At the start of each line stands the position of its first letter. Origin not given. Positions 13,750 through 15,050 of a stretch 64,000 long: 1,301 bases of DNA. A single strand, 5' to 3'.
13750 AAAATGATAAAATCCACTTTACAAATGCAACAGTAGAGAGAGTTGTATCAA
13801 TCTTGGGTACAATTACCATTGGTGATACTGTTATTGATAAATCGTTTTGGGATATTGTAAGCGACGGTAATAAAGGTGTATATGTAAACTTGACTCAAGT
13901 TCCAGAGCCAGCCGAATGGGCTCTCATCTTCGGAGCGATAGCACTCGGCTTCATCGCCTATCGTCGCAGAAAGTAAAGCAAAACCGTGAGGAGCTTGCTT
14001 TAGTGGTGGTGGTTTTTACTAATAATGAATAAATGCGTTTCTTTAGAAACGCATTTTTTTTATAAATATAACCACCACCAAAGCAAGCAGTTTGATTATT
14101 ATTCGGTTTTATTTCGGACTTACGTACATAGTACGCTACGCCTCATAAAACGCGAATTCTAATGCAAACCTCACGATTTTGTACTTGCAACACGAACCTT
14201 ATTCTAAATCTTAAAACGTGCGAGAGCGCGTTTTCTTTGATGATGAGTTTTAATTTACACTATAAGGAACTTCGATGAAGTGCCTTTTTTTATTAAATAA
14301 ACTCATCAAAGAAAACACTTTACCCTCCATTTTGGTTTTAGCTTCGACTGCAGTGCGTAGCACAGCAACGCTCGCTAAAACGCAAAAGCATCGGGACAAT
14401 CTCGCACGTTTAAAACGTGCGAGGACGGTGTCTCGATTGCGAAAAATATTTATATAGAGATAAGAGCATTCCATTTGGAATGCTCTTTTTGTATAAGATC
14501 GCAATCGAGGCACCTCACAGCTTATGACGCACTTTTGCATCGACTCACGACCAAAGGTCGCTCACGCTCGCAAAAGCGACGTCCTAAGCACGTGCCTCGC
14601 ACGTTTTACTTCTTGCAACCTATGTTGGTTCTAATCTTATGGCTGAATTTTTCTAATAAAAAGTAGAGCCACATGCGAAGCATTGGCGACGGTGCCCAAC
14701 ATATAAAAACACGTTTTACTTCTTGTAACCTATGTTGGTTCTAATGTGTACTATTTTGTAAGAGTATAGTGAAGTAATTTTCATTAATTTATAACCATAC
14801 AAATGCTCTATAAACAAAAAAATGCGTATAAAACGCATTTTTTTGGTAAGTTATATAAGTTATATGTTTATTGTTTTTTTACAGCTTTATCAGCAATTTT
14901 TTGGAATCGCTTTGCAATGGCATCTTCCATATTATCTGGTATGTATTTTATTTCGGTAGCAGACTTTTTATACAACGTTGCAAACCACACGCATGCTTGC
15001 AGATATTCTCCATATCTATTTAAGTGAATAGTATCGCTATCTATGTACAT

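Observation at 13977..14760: Mosaic family of terminator-bearing intergenic repeat modules occupying every large convergent junction in the window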

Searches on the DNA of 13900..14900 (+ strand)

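Call 26: search_rna_families(source=window, start=13900, end=14900, threshold=evalue, max_evalue=10)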
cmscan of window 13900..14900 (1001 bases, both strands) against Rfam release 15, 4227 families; matches with E-value up to 10: 38.
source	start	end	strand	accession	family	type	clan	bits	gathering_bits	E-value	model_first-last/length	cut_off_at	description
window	14024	14100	-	RF02064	STnc370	Gene; sRNA;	-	27.7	54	0.26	1-71/71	no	Enterobacterial sRNA STnc370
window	14788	14850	-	RF03362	mir-9436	Gene; miRNA;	-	24.6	80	0.022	1-66/66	no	mir-9436 microRNA precursor family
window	13980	14110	-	RF04205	MIR2606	Gene; miRNA;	-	22.7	139.7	1.2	1-165/165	no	MIR2606 microRNA precursor family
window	13970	14068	+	RF00558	L20_leader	Cis-reg; leader;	-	22.5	58.7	0.083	1-127/127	no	Ribosomal protein L20 leader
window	14005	14080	+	RF04248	MIR7486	Gene; miRNA;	-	22.5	67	0.36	1-87/87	no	MIR7486 microRNA precursor family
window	13992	14089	-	RF04097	MIR2630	Gene; miRNA;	-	21.9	144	0.079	17-212/229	no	MIR2630 microRNA precursor family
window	13986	14071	+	RF02362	Yfr10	Gene; sRNA;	-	21.3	43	2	1-78/78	no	Cyanobacterial functional RNA 10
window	13980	14110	+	RF04205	MIR2606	Gene; miRNA;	-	21.1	139.7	2.6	1-165/165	no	MIR2606 microRNA precursor family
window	14230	14316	+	RF04205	MIR2606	Gene; miRNA;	-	20.5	139.7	3.5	38-128/165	no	MIR2606 microRNA precursor family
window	14815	14846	+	RF00823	lsy-6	Gene; miRNA;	-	20.4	60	0.19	1-74/74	no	lsy-6 microRNA precursor family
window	14018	14137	+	RF02579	tsr26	Gene; sRNA;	-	20.3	141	2.8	1-122/122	no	S. aureus tsr26 small RNA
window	14001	14082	-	RF04174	MIR4208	Gene; miRNA;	-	20.3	140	2.8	1-191/191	no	MIR4208 microRNA precursor family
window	14007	14080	-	RF04059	MIR5020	Gene; miRNA;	-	20.1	73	0.43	1-109/109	no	MIR5020 microRNA precursor family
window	14004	14081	-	RF00205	snoR41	Gene; snRNA; snoRNA; CD-box;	CL00068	20.1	40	1.3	1-97/97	no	Small nucleolar RNA R41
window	14028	14219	-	RF04180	BTnc231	Gene; sRNA;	-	19.9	80.4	0.19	1-154/154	no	Bacteroides sRNA BTnc231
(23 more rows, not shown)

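Call 57: build_rna_model(alignment_id=A2, structure=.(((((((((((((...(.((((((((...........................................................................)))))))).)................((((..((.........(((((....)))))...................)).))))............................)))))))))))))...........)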
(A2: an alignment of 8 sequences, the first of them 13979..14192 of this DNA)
Model R1 built from alignment A2 (8 sequences, 237 columns); structure: as given.
model positions 200; base pairs 33; branch points 1; effective number of sequences 4.88; information 0.59 bits per position. Calibrated on 0.2 Mb of random sequence (short: E-values are rough).
structure used (alignment columns):
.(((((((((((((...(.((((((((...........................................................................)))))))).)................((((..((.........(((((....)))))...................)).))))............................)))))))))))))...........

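Call 58: search_with_rna_model(model_id=R1, sources=[window, L002, L008, L011, L012, L013, L016, L017, L018, L020, L027], max_evalue=1, make_alignment=true)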
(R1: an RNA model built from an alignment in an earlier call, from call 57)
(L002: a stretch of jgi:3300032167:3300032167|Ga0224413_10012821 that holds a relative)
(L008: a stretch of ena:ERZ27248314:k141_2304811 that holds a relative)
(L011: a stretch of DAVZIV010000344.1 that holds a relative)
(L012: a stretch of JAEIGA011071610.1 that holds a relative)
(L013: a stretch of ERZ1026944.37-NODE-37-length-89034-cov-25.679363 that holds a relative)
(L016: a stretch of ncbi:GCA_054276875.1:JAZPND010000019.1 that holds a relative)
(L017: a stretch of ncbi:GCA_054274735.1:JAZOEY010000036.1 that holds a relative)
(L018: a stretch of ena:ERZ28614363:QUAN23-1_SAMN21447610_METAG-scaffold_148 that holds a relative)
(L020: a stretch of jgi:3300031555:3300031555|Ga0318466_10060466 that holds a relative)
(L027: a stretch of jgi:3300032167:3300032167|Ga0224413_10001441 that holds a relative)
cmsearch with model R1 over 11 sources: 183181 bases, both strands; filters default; matches with E-value up to 1: 53.
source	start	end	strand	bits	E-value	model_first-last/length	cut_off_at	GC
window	23508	23707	+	200.3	1.4e-49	1-200/200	no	0.39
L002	1174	1373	+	196.5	1.3e-48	1-200/200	no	0.38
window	55284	55481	+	173.3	1.3e-42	1-200/200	no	0.43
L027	12269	12466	+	173.3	1.3e-42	1-200/200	no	0.43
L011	1208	1410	+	173.3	1.3e-42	1-200/200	no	0.47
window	14212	14414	+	167.6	3.8e-41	1-200/200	no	0.39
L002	10673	10840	+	158.6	7.8e-39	1-168/200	3'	0.38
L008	912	1113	+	154.6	8.6e-38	1-200/200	no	0.39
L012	752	953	+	145.8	1.6e-35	1-200/200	no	0.46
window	13979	14183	+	143.1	7.9e-35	1-200/200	no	0.35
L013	6334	6538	-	136.6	3.7e-33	1-200/200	no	0.51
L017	12271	12452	+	124.9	3.7e-30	1-186/200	3'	0.43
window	55494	55686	+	107.2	1.4e-25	1-200/200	no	0.37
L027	12479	12671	+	107.2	1.4e-25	1-200/200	no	0.37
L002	1592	1774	+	94.2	3.1e-22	1-200/200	no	0.43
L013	220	428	+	83.8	1.5e-19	1-200/200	no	0.47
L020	8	191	+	73.4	7e-17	1-200/200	no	0.39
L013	6430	6522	+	32.2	2.8e-06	17-107/200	no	0.38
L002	10689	10779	-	28.1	3.3e-05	17-107/200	no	0.31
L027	12378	12576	-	26.5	8.5e-05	17-180/200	no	0.38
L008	912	1033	-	24.6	0.00025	1-200/200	no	0.34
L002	1191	1279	-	24.2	0.00032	18-106/200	no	0.29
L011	1224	1316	-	20.1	0.0037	17-107/200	no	0.4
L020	6077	6124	-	17.7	0.016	1-200/200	no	0.29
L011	1745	1805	-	17.5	0.017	131-200/200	5'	0.56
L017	12287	12372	-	16.2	0.037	17-107/200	no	0.38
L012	1047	1173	-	15.4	0.061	1-200/200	no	0.32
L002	2458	2496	+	15.3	0.064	1-200/200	no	0.49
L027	9720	9752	-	14.9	0.081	1-200/200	no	0.18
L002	1981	2009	+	14.4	0.11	1-200/200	no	0.21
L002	1981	2009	-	14.3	0.11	1-200/200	no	0.21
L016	17183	17216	+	13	0.26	1-200/200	no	0.29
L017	5153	5184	-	12.7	0.29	1-200/200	no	0.19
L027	5135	5169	+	12.1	0.42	1-200/200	no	0.26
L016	17182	17215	-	11.9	0.47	1-200/200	no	0.29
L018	12355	12385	+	11.3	0.69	1-200/200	no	0.45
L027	5134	5168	-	10.7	0.99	1-200/200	no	0.26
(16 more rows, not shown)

Alignment A3: 53 matches aligned to the model, 393 columns, each read 5' to 3' on its own strand. Consensus structure (alignment columns), stored with it:
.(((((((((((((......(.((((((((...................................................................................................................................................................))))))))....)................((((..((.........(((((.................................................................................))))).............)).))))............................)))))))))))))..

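Call 60: search_with_rna_model(model_id=R1, sources=[window, L002, L008, L011, L012, L013, L017, L020], max_evalue=1e-15, make_alignment=true)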
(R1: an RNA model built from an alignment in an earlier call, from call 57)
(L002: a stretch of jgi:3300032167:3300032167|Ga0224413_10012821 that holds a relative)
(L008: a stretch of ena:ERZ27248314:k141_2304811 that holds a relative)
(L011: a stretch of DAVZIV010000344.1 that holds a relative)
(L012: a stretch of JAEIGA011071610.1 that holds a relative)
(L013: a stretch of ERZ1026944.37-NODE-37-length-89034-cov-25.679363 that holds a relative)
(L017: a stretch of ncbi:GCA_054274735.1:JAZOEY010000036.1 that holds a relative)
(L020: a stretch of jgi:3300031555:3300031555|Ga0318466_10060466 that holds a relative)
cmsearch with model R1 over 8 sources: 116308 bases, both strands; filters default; matches with E-value up to 1e-15: 16.
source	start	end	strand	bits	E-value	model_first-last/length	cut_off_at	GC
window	23508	23707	+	200.3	9.1e-50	1-200/200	no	0.39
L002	1174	1373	+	196.5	8.4e-49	1-200/200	no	0.38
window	55284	55481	+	173.3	7.9e-43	1-200/200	no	0.43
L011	1208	1410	+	173.3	8.3e-43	1-200/200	no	0.47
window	14212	14414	+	167.6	2.4e-41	1-200/200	no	0.39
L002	10673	10840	+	158.6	5e-39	1-168/200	3'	0.38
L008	912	1113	+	154.6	5.5e-38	1-200/200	no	0.39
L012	752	953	+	145.8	1e-35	1-200/200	no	0.46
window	13979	14183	+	143.1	5e-35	1-200/200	no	0.35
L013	6334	6538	-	136.6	2.3e-33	1-200/200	no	0.51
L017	12271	12452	+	124.9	2.3e-30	1-186/200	3'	0.43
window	55494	55686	+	107.2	8.6e-26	1-200/200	no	0.37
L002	1592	1774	+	94.2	1.9e-22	1-200/200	no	0.43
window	23750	23917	+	86.6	1.7e-20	17-184/200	no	0.37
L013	220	428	+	83.8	9.4e-20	1-200/200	no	0.47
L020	8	191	+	73.4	4.5e-17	1-200/200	no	0.39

Alignment A4: 16 matches aligned to the model, 229 columns, each read 5' to 3' on its own strand. Consensus structure (alignment columns), stored with it:
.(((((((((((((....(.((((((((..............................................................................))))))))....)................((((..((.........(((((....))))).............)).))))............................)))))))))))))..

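Call 74: search_with_rna_model(model_id=R1, sources=[L030, L031, L032, L033, L034, L035, L036, L037, L026, L029, L024], max_evalue=0.00001)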
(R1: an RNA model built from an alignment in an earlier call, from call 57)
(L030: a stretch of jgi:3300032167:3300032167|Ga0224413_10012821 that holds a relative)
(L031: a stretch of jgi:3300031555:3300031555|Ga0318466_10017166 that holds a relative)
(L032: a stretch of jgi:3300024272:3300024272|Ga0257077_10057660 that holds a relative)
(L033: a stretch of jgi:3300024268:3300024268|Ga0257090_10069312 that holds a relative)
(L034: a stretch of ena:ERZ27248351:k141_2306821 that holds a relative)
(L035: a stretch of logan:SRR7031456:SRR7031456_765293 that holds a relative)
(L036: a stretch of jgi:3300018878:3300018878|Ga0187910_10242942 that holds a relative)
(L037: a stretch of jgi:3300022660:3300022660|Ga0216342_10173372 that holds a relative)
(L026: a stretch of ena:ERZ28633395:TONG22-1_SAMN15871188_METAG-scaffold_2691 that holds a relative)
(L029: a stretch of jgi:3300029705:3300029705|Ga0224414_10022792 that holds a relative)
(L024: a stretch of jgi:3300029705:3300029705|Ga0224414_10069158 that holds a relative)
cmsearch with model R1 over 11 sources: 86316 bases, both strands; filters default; matches with E-value up to 0.00001: 21.
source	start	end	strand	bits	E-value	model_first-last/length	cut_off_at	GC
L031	2052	2251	-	200.3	6.7e-50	1-200/200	no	0.39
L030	9468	9667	-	196.5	6.2e-49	1-200/200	no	0.38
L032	1493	1695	-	166.8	2.9e-41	1-200/200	no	0.4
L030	1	168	-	158.6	3.7e-39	1-168/200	3'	0.38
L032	1724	1928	-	143.8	2.5e-35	1-200/200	no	0.36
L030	15496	15689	-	117.7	1.3e-28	1-200/200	no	0.39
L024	7751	7943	-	107.2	6.4e-26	1-200/200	no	0.37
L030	9067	9249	-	94.2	1.4e-22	1-200/200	no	0.43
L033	4994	5176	-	94.2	1.4e-22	1-200/200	no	0.43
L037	1893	2075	-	94.2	1.4e-22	1-200/200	no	0.43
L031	11150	11271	-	89.2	2.8e-21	81-200/200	5'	0.52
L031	1842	2009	-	86.6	1.3e-20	17-184/200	no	0.37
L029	12269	12438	+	84.2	5.5e-20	1-169/200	3'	0.44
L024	7956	8046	-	82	2e-19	110-200/200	5'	0.47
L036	2402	2492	-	73.8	2.6e-17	111-200/200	5'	0.54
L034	3251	3581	-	68.6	5.8e-16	1-200/200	no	0.44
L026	12269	12398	+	65.7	3.1e-15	1-130/200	3'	0.38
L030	15292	15468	-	61.2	4.5e-14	1-200/200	no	0.32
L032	1573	1762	+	36.7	9.4e-08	1-200/200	no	0.34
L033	5200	5311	-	36.6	9.6e-08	90-200/200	5'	0.5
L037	2099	2210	-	36.6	9.6e-08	90-200/200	5'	0.5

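Call 93: search_with_rna_model(model_id=R1, sources=[L038, L039, L040, L041, L042, L043, L044, L045, L046, L047, L048, L049, L050, L051, L052, L053, L054, L055, L056, L057], max_evalue=0.001)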
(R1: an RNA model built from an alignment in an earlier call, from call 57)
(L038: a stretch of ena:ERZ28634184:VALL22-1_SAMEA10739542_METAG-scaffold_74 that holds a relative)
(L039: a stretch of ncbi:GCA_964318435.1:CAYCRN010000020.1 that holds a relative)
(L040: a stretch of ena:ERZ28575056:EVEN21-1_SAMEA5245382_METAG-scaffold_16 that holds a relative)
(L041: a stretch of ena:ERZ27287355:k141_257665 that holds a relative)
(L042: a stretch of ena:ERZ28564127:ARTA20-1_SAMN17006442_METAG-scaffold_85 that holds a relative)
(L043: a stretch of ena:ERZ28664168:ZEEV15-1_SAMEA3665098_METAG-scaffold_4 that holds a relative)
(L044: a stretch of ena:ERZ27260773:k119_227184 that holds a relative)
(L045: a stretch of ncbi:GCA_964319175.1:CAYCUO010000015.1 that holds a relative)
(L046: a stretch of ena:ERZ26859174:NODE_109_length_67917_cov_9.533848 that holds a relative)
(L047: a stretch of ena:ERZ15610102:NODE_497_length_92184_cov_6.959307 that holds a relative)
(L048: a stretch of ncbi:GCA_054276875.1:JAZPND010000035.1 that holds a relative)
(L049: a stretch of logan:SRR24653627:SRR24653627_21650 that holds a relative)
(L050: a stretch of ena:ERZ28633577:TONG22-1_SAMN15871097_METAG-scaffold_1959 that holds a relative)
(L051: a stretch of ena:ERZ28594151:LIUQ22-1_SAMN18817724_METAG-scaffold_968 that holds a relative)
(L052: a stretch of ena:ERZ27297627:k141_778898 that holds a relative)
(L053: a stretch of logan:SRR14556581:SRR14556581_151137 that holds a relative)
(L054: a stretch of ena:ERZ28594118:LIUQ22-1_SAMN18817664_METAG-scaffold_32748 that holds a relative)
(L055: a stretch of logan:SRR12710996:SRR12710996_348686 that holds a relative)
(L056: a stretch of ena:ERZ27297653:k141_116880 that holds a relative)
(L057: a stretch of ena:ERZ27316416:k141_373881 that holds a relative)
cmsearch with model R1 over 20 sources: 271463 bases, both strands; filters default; matches with E-value up to 0.001: 0.
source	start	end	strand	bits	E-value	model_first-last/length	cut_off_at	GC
